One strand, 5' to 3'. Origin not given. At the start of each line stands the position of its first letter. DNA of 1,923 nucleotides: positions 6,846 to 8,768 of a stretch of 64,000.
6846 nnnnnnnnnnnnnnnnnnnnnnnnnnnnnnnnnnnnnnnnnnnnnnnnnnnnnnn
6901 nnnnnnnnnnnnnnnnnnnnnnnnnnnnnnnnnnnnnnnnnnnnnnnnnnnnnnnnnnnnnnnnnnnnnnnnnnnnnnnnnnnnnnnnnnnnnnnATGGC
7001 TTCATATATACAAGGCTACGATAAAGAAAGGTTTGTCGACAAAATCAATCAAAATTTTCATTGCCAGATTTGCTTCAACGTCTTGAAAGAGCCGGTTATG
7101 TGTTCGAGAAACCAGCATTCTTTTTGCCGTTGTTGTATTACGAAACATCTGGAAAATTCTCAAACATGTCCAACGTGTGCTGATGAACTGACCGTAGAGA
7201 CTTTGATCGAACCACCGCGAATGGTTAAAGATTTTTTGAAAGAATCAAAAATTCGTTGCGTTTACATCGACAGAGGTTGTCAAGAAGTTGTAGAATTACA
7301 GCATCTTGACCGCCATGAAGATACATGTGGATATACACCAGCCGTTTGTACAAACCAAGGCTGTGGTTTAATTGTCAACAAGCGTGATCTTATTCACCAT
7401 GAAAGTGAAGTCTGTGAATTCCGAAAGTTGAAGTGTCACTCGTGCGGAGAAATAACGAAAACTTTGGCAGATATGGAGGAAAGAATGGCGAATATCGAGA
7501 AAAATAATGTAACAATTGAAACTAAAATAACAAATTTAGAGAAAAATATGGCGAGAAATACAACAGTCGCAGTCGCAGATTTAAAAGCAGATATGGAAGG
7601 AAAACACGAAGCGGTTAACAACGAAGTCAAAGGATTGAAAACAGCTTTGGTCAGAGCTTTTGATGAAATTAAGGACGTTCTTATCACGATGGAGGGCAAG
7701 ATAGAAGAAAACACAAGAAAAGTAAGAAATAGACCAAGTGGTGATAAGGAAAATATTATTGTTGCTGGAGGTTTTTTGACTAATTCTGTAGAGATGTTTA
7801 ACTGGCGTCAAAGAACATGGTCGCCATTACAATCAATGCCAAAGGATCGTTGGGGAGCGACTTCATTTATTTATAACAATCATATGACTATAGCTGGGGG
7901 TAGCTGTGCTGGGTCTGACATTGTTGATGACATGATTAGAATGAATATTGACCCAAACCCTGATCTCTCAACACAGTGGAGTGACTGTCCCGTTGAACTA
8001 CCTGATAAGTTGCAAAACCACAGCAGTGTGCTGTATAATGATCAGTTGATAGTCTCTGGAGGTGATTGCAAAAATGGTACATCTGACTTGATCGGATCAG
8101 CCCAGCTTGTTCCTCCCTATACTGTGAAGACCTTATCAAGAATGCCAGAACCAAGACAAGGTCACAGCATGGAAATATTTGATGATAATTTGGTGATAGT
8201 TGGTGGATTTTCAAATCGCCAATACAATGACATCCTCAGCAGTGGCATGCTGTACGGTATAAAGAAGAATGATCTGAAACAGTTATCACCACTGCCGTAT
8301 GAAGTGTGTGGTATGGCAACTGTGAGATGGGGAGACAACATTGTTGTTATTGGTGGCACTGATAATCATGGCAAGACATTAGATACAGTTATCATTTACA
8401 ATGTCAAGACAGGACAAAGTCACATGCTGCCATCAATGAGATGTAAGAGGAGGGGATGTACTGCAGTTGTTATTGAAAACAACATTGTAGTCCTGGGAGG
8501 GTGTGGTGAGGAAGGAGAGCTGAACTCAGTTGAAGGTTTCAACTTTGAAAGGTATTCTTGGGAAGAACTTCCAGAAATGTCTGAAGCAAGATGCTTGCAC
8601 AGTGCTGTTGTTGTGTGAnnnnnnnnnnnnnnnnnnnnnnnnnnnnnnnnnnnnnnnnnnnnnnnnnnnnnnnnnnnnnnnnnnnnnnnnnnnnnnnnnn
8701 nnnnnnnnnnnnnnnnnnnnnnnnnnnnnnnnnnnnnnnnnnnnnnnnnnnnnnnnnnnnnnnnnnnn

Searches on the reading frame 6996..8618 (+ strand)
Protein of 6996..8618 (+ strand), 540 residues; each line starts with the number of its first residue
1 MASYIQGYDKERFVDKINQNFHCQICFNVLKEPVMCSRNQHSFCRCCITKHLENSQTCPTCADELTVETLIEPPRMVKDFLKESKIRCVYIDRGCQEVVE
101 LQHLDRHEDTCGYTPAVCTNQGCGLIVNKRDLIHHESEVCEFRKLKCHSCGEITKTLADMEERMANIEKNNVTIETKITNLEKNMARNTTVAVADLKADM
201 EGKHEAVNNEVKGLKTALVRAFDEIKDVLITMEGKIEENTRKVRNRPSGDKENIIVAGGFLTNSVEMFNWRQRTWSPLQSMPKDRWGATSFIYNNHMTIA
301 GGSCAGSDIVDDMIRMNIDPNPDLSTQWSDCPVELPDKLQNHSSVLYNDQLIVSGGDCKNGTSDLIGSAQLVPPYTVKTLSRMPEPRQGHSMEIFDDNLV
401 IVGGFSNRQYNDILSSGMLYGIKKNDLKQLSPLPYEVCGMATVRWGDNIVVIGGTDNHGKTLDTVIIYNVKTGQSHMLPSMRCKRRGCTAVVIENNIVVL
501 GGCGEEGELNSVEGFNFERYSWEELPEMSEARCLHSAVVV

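Call 13: search_protein_families(library=pfam, proteins=[window:6996-8618:+], max_evalue=0.01)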
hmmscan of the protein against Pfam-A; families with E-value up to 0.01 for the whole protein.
window:6996-8618:+ (540 aa): 19 families
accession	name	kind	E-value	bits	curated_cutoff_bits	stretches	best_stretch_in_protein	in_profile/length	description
PF24681.1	Kelch_KLHDC2_KLHL20_DRC7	-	9.4e-34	117.1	50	3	257-414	14-182/221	KLHDC2/KLHL20/DRC7 Kelch-repeats domain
PF01344.31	Kelch_1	-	5.1e-27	93.5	20.1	2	485-529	2-46/46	Kelch motif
PF24981.1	Beta-prop_ATRN-LZTR1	-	1e-21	77.9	50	2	377-540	30-210/289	Attractin/LZTR1 beta-propeller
PF13964.12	Kelch_6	-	3.1e-20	71.8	25.3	2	441-485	6-50/50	Kelch motif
PF13418.12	Kelch_4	-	2.4e-18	66.2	21.6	3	485-528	2-47/49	Galactose oxidase, central domain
PF25210.1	Kelch_FKB95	-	1.7e-16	61.1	70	1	432-530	28-128/268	FKB95, Kelch-repeats domain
PF13415.12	Kelch_3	-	1.2e-14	54.5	22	1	495-539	2-47/48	Galactose oxidase, central domain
PF07646.21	Kelch_2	-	3.3e-13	49.3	21.3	1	485-528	2-47/48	Kelch motif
PF24996.1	NANM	-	1e-08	34.9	45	0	419-468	292-341/350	N-acetylneuraminate epimerase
PF13923.12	zf-C3HC4_2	-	2.4e-08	34.1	27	1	23-61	2-40/40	Zinc finger, C3HC4 type (RING finger)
PF00097.31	zf-C3HC4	-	1.2e-05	25.5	21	1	23-61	1-40/40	Zinc finger, C3HC4 type (RING finger)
PF04564.21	U-box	-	2.6e-05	24.7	21.4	1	20-75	4-59/73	U-box domain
PF21361.3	Sina_ZnF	-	3e-05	24.8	32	1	88-135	10-59/77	Sina, zinc finger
PF13445.12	zf-RING_UBOX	-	0.00041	20.7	25.2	1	23-59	1-39/39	RING-type zinc-finger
PF02176.24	zf-TRAF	-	0.00044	21.3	27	1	107-151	1-49/60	TRAF-type zinc finger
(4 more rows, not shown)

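Call 17: list_cluster_members(proteins=[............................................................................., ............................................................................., window:6996-8615:+, window:22585-24204:+, window:17665-19305:+, P0003])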
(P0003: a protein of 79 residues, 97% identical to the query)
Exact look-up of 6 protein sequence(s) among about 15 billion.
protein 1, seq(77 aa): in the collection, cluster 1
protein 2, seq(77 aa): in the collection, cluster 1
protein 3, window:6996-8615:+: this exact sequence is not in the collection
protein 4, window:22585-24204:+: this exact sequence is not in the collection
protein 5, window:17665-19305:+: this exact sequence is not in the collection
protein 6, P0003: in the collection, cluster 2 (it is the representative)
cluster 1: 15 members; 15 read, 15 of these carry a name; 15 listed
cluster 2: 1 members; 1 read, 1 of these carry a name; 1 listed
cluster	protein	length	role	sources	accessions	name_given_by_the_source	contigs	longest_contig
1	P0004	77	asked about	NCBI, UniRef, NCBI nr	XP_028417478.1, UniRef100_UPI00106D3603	leukocyte cell-derived chemotaxin-2-like isoform X1 [Dendronephthya gigantea] | leukocyte cell-derived chemotaxin-2-like isoform X1 n=1 Tax=Dendronephthya gigantea ...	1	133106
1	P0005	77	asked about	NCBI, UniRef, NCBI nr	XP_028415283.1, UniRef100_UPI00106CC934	leukocyte cell-derived chemotaxin-2-like [Dendronephthya gigantea] | leukocyte cell-derived chemotaxin-2-like n=1 Tax=Dendronephthya gigantea TaxID=151771 ...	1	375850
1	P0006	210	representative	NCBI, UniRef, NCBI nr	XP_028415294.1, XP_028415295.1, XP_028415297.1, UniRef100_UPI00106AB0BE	E3 ubiquitin-protein ligase parkin-like isoform X2 [Dendronephthya gigantea] | E3 ubiquitin-protein ligase parkin-like isoform X1 n=1 Tax=Dendronephthya gigantea ... | E3 ubiquitin-protein ligase parkin-like isoform X1 [Dendronephthya gigantea]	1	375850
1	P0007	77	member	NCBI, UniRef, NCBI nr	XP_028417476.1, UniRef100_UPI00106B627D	leukocyte cell-derived chemotaxin-2-like isoform X2 [Dendronephthya gigantea] | leukocyte cell-derived chemotaxin-2-like isoform X2 n=1 Tax=Dendronephthya gigantea ...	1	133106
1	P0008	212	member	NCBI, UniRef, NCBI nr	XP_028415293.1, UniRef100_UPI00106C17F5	E3 ubiquitin-protein ligase parkin-like [Dendronephthya gigantea] | E3 ubiquitin-protein ligase parkin-like n=1 Tax=Dendronephthya gigantea TaxID=151771 ...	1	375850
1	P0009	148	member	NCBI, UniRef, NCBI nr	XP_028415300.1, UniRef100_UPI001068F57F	E3 ubiquitin-protein ligase parkin-like [Dendronephthya gigantea] | E3 ubiquitin-protein ligase parkin-like n=1 Tax=Dendronephthya gigantea TaxID=151771 ...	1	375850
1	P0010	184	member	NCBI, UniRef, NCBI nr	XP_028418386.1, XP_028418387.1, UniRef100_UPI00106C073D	E3 ubiquitin-protein ligase parkin-like isoform X1 [Dendronephthya gigantea] | E3 ubiquitin-protein ligase parkin-like isoform X1 n=1 Tax=Dendronephthya gigantea ...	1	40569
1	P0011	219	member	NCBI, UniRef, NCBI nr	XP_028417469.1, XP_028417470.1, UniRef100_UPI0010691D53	E3 ubiquitin-protein ligase parkin-like isoform X1 [Dendronephthya gigantea] | E3 ubiquitin-protein ligase parkin-like isoform X1 n=2 Tax=Dendronephthya gigantea ...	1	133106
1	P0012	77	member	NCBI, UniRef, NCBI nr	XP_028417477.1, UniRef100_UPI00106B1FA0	leukocyte cell-derived chemotaxin-2-like [Dendronephthya gigantea] | leukocyte cell-derived chemotaxin-2-like n=1 Tax=Dendronephthya gigantea TaxID=151771 ...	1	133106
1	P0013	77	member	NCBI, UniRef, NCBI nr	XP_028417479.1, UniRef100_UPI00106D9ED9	leukocyte cell-derived chemotaxin-2-like isoform X2 [Dendronephthya gigantea] | leukocyte cell-derived chemotaxin-2-like isoform X2 n=1 Tax=Dendronephthya gigantea ...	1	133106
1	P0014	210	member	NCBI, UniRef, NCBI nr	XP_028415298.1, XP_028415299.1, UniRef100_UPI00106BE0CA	E3 ubiquitin-protein ligase parkin-like isoform X2 [Dendronephthya gigantea] | E3 ubiquitin-protein ligase parkin-like isoform X1 n=1 Tax=Dendronephthya gigantea ... | E3 ubiquitin-protein ligase parkin-like isoform X1 [Dendronephthya gigantea]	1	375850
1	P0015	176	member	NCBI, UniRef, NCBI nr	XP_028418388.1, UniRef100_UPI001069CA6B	E3 ubiquitin-protein ligase parkin-like isoform X2 [Dendronephthya gigantea] | E3 ubiquitin-protein ligase parkin-like isoform X2 n=1 Tax=Dendronephthya gigantea ...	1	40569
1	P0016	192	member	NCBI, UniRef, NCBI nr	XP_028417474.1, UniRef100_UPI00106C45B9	E3 ubiquitin-protein ligase parkin-like [Dendronephthya gigantea] | E3 ubiquitin-protein ligase parkin-like n=1 Tax=Dendronephthya gigantea TaxID=151771 ...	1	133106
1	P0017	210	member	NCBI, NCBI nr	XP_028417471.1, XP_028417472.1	E3 ubiquitin-protein ligase parkin-like isoform X2 [Dendronephthya gigantea]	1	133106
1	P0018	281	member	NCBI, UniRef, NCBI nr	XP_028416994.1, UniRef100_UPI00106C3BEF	E3 ubiquitin-protein ligase parkin-like [Dendronephthya gigantea] | E3 ubiquitin-protein ligase parkin-like n=1 Tax=Dendronephthya gigantea TaxID=151771 ...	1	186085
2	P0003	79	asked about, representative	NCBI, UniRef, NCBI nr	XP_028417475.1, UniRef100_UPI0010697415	leukocyte cell-derived chemotaxin-2-like isoform X1 [Dendronephthya gigantea] | leukocyte cell-derived chemotaxin-2-like isoform X1 n=1 Tax=Dendronephthya gigantea ...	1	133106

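Call 47: search_protein_families(library=pfam, proteins=[P0018, P0006], max_evalue=0.01)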
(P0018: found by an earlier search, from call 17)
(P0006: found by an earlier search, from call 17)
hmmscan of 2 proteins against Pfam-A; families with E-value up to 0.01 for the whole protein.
P0018 (281 aa): 3 families
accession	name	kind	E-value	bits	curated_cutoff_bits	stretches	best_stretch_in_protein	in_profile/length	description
PF17976.7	zf-RING_12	-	3.6e-26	91.7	25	1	113-182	2-71/73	RING/Ubox like zinc-binding domain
PF00240.29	ubiquitin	-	2.9e-14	53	25.4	1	6-72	2-70/72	Ubiquitin family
PF11976.14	Rad60-SLD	-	0.005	17.1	23.8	1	11-64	10-64/72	Ubiquitin-2 like Rad60 SUMO-like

P0006 (210 aa): 3 families
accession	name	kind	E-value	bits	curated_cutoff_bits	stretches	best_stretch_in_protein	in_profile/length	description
PF17976.7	zf-RING_12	-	3.7e-27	94.8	25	1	113-182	2-71/73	RING/Ubox like zinc-binding domain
PF00240.29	ubiquitin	-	3.6e-14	52.7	25.4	1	6-72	2-70/72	Ubiquitin family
PF11976.14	Rad60-SLD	-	0.0026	18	23.8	1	11-64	10-64/72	Ubiquitin-2 like Rad60 SUMO-like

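Call 48: find_homologous_proteins(query=window:6996-8615:+, max_evalue=1e-10)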
Query window:6996-8615:+ (540 aa): 1571 proteins with E <= 1e-10 among 6171 candidates; the best 120 are listed.
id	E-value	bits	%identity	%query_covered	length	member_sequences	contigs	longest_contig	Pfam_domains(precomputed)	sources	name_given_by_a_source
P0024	3.3e-276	935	76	100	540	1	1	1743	PF24996.1,PF07646.22,PF13418.13,PF13964.13,PF24681.2,PF13415.13,PF13923.13,PF24981.2,PF01344.32,PF25210.2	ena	-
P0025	2.5e-266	902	72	100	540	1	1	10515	PF07646.22,PF13418.13,PF24681.2,PF13415.13,PF13923.13,PF13920.13,PF24981.2,PF01344.32,PF04564.22,PF25210.2,PF24996.1,PF13964.13,PF21361.4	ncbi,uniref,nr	ncbi:E3 ubiquitin- ligase NRDP1 [Paramuricea clavata]|uniref:E3 ubiquitin- ligase NRDP1, partial n=1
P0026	1.1e-264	897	69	84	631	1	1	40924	PF24996.1,PF07646.22,PF13418.13,PF13964.13,PF24681.2,PF13854.13,PF13415.13,PF24981.2,PF01344.32,PF25210.2,PF02176.25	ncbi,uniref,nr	ncbi:kinase [Paramuricea clavata]|uniref:Kinase n=1 Tax=Paramuricea clavata TaxID=317549 RepID=A0A6S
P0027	4.0e-264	895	72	100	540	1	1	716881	PF07646.22,PF13418.13,PF24681.2,PF13415.13,PF13923.13,PF24981.2,PF01344.32,PF04564.22,PF25210.2,PF24996.1,PF13964.13,PF13854.13,PF21361.4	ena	-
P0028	5.8e-263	891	73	100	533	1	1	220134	PF24996.1,PF07646.22,PF13418.13,PF13964.13,PF24681.2,PF13415.13,PF13923.13,PF24981.2,PF01344.32,PF25210.2,PF21361.4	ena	-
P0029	2.5e-262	889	72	100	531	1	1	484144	PF07646.22,PF13418.13,PF24681.2,PF13415.13,PF13923.13,PF13920.13,PF24981.2,PF01344.32,PF25210.2,PF24996.1,PF13964.13,PF21361.4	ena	-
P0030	3.2e-262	889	71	100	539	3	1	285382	PF07646.22,PF13418.13,PF24681.2,PF13415.13,PF13923.13,PF24981.2,PF01344.32,PF25210.2,PF02176.25,PF24996.1,PF13964.13,PF21361.4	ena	-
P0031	3.5e-262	889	72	100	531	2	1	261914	PF24996.1,PF07646.22,PF13418.13,PF13964.13,PF24681.2,PF13415.13,PF13923.13,PF13920.13,PF24981.2,PF01344.32,PF25210.2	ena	-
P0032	4.0e-262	889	71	100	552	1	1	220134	PF07646.22,PF13418.13,PF24681.2,PF13415.13,PF13923.13,PF13920.13,PF24981.2,PF01344.32,PF25210.2,PF24996.1,PF13964.13,PF21361.4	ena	-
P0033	5.5e-262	888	73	100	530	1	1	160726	PF24996.1,PF07646.22,PF13418.13,PF13964.13,PF24681.2,PF13415.13,PF13923.13,PF24981.2,PF01344.32,PF25210.2,PF21361.4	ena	-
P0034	7.2e-262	888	71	100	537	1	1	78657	PF00097.32,PF07646.22,PF13418.13,PF24681.2,PF13415.13,PF13923.13,PF24981.2,PF01344.32,PF04564.22,PF25210.2,PF02176.25,PF24996.1,PF13964.13,PF21361.4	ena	-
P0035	4.4e-261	885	73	100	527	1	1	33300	PF07646.22,PF13418.13,PF24681.2,PF13415.13,PF13923.13,PF24981.2,PF01344.32,PF04564.22,PF25210.2,PF24996.1,PF13964.13,PF21361.4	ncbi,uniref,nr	ncbi:RING finger 151-like [Paramuricea clavata]|uniref:RING finger 151-like n=1 Tax=Paramuricea clav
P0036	1.1e-260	884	72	100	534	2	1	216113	PF07646.22,PF13418.13,PF24681.2,PF13415.13,PF13923.13,PF24981.2,PF01344.32,PF04564.22,PF25210.2,PF24996.1,PF13964.13,PF21361.4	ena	-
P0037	3.3e-260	882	72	100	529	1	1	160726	PF07646.22,PF13418.13,PF24681.2,PF13415.13,PF13923.13,PF13920.13,PF24981.2,PF01344.32,PF04564.22,PF25210.2,PF24996.1,PF13964.13,PF21361.4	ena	-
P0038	3.6e-260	882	71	100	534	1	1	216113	PF24996.1,PF07646.22,PF13418.13,PF13964.13,PF24681.2,PF13415.13,PF13923.13,PF24981.2,PF01344.32,PF04564.22,PF25210.2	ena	-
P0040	5.2e-260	882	71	100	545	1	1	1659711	PF07646.22,PF13418.13,PF24681.2,PF13415.13,PF13923.13,PF13920.13,PF24981.2,PF01344.32,PF04564.22,PF25210.2,PF24996.1,PF13964.13,PF13854.13,PF21361.4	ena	-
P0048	2.4e-258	876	72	100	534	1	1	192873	PF24996.1,PF07646.22,PF13418.13,PF13964.13,PF24681.2,PF13415.13,PF13923.13,PF24981.2,PF01344.32,PF25210.2,PF21361.4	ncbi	-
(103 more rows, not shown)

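Call 49: find_encoding_contigs(protein=P0027, flank=10000, max_places=3)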
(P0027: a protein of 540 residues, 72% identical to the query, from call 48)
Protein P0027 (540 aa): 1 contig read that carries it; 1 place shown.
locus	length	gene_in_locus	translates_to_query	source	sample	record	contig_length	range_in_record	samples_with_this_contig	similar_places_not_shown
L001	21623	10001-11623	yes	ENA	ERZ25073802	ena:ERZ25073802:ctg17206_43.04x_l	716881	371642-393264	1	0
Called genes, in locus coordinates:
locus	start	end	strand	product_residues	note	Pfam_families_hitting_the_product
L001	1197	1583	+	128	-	PF04564:U-box (weak), PF13639:zf-RING_2 (faint), PF13923:zf-C3HC4_2, PF21361:Sina_ZnF (weak)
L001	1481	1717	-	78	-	-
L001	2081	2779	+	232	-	PF13415:Beta-prop_FBX42 (faint), PF24981:Beta-prop_ATRN-LZTR1 (weak), PF24681:Kelch_KLHDC2_KLHL20_DRC7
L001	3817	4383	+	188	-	-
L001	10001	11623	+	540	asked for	PF13923:zf-C3HC4_2, PF13415:Beta-prop_FBX42, PF24681:Kelch_KLHDC2_KLHL20_DRC7, PF24681:Kelch_KLHDC2_KLHL20_DRC7, PF24981:Beta-prop_ATRN-LZTR1, PF13415:Beta-prop_FBX42, PF25210:Kelch_FKB95, PF01344:Kelch_1, +9 more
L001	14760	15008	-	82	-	-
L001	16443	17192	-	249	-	-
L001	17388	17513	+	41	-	-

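Call 50: find_encoding_contigs(protein=P0040, flank=10000, max_places=3)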
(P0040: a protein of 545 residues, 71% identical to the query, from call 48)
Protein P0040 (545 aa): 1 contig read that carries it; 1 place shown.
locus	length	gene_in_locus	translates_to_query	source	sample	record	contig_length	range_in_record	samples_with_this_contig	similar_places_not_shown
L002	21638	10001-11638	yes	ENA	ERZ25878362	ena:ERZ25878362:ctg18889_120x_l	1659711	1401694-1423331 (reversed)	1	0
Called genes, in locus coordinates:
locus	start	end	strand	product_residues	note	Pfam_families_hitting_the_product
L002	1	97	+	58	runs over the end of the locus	-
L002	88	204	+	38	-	-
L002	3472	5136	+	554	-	PF24681:Kelch_KLHDC2_KLHL20_DRC7, PF24981:Beta-prop_ATRN-LZTR1, PF13415:Beta-prop_FBX42, PF24681:Kelch_KLHDC2_KLHL20_DRC7, PF24981:Beta-prop_ATRN-LZTR1, PF13964:Beta-prop_Calicin, PF13415:Beta-prop_FBX42, PF25210:Kelch_FKB95, +7 more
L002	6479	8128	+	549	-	PF13415:Beta-prop_FBX42, PF24681:Kelch_KLHDC2_KLHL20_DRC7, PF13415:Beta-prop_FBX42, PF24681:Kelch_KLHDC2_KLHL20_DRC7, PF24981:Beta-prop_ATRN-LZTR1, PF13964:Beta-prop_Calicin, PF01344:Kelch_1, PF24681:Kelch_KLHDC2_KLHL20_DRC7, +11 more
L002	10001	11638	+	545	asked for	PF24681:Kelch_KLHDC2_KLHL20_DRC7, PF13415:Beta-prop_FBX42, PF24981:Beta-prop_ATRN-LZTR1, PF24681:Kelch_KLHDC2_KLHL20_DRC7, PF13415:Beta-prop_FBX42, PF24981:Beta-prop_ATRN-LZTR1, PF24681:Kelch_KLHDC2_KLHL20_DRC7, PF25210:Kelch_FKB95, +12 more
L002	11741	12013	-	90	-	-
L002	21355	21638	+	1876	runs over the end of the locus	-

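Call 52: find_encoding_contigs(protein=P0028, flank=10000, max_places=2)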
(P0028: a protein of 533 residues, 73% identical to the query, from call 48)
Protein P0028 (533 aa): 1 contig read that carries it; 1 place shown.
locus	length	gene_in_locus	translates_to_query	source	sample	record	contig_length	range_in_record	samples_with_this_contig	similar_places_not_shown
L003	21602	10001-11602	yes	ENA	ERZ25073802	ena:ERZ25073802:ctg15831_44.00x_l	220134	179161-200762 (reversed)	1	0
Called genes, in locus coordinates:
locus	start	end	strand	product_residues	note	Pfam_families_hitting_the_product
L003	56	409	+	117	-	-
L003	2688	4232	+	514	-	PF24681:Kelch_KLHDC2_KLHL20_DRC7, PF13415:Beta-prop_FBX42, PF24681:Kelch_KLHDC2_KLHL20_DRC7, PF24981:Beta-prop_ATRN-LZTR1, PF13964:Beta-prop_Calicin, PF13415:Beta-prop_FBX42, PF25210:Kelch_FKB95, PF01344:Kelch_1, +7 more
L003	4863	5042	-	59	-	-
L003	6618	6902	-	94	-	-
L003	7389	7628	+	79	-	-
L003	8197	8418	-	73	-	-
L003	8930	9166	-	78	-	-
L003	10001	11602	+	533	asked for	PF13923:zf-C3HC4_2 (weak), PF24681:Kelch_KLHDC2_KLHL20_DRC7, PF13415:Beta-prop_FBX42, PF13415:Beta-prop_FBX42, PF24681:Kelch_KLHDC2_KLHL20_DRC7, PF24981:Beta-prop_ATRN-LZTR1, PF25210:Kelch_FKB95, PF01344:Kelch_1, +5 more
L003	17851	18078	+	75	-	PF01645:Glu_synthase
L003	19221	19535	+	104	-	PF01493:GXGXG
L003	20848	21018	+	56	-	-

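Call 53: find_encoding_contigs(protein=P0029, flank=10000, max_places=2)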
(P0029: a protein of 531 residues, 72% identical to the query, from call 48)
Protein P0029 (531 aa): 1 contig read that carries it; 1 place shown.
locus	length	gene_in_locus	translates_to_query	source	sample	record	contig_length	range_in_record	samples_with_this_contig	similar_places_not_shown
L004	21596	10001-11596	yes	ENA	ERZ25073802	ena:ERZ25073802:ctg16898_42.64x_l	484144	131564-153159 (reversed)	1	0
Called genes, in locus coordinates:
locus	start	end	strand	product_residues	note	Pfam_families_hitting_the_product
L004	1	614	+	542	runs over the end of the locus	PF13415:Beta-prop_FBX42, PF24681:Kelch_KLHDC2_KLHL20_DRC7, PF13415:Beta-prop_FBX42, PF24981:Beta-prop_ATRN-LZTR1, PF25210:Kelch_FKB95, PF13415:Beta-prop_FBX42, PF24681:Kelch_KLHDC2_KLHL20_DRC7, PF13964:Beta-prop_Calicin, +10 more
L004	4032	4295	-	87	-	-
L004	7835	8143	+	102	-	-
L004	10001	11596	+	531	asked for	PF24681:Kelch_KLHDC2_KLHL20_DRC7, PF13415:Beta-prop_FBX42, PF24681:Kelch_KLHDC2_KLHL20_DRC7, PF13418:Beta-prop_TYW4, PF13415:Beta-prop_FBX42, PF24981:Beta-prop_ATRN-LZTR1, PF25210:Kelch_FKB95, PF13415:Beta-prop_FBX42, +9 more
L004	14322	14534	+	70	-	-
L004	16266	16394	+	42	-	-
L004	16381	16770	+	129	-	-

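Call 54: find_encoding_contigs(protein=P0048, flank=10000, max_places=2)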
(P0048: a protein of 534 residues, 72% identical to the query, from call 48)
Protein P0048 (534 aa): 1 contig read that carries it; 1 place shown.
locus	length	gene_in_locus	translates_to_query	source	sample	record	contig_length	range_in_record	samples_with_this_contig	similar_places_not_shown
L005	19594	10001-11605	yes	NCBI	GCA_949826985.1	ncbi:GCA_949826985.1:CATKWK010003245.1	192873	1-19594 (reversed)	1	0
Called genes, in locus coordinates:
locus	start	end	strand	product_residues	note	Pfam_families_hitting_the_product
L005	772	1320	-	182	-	-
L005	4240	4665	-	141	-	-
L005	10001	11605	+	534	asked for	PF13923:zf-C3HC4_2 (weak), PF13415:Beta-prop_FBX42, PF24981:Beta-prop_ATRN-LZTR1, PF24681:Kelch_KLHDC2_KLHL20_DRC7, PF13964:Beta-prop_Calicin, PF13415:Beta-prop_FBX42, PF25210:Kelch_FKB95, PF01344:Kelch_1, +7 more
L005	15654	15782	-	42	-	PF00562:RNA_pol_Rpb2_6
